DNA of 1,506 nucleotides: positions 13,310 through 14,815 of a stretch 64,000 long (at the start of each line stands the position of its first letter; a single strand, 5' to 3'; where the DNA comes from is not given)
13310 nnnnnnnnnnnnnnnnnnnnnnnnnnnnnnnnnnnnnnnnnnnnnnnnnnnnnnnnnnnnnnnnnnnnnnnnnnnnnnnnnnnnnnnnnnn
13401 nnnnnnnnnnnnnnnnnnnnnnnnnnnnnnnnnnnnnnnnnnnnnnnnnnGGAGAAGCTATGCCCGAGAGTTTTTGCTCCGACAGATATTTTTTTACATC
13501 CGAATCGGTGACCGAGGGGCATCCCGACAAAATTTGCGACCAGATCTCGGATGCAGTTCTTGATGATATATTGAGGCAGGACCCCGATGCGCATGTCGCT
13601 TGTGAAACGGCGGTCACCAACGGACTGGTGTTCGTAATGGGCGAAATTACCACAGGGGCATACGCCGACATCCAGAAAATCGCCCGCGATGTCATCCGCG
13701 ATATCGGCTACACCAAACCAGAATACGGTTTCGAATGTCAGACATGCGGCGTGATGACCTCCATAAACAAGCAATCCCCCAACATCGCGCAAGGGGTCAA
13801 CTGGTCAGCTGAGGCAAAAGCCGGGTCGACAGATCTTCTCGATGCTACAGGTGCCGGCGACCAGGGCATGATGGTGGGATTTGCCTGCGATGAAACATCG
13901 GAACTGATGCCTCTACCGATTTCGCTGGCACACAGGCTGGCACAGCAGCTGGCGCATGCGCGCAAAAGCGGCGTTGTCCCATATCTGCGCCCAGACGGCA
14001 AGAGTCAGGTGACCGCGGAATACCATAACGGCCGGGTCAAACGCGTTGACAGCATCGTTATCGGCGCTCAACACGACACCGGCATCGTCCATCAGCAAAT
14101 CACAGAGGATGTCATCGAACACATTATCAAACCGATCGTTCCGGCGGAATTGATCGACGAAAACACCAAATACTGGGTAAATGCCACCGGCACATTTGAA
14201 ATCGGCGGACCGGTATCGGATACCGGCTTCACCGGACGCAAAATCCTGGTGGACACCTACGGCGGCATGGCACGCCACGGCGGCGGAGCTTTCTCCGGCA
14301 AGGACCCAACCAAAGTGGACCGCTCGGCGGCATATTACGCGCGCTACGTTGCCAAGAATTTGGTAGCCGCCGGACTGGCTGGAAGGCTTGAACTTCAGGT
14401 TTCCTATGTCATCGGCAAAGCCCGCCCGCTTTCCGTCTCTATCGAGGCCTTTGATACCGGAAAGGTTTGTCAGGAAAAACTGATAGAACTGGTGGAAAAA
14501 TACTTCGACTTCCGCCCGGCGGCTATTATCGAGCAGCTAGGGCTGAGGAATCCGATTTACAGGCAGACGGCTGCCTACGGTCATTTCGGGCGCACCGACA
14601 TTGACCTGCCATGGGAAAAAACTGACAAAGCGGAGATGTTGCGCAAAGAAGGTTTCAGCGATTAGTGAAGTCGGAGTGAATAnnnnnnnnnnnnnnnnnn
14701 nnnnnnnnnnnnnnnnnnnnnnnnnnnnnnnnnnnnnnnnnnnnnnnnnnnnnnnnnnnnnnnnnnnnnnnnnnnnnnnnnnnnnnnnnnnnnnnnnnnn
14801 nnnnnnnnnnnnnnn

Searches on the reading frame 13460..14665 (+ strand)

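Call 53: search_protein_families(library=pfam, proteins=[window:13460-14665:+], max_evalue=0.00001)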
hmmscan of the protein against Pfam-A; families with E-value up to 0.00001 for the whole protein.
window:13460-14665:+ (401 aa): 3 families
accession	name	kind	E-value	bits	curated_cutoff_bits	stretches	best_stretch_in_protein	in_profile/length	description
PF02773.21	S-AdoMet_synt_C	-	6.9e-65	217.6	25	1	248-387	1-138/138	S-adenosylmethionine synthetase, C-terminal domain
PF02772.21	S-AdoMet_synt_M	-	9.6e-46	155.3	29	1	130-246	2-120/120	S-adenosylmethionine synthetase, central domain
PF00438.25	S-AdoMet_synt_N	-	1.6e-45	154.1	33.1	1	10-107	2-99/99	S-adenosylmethionine synthetase, N-terminal domain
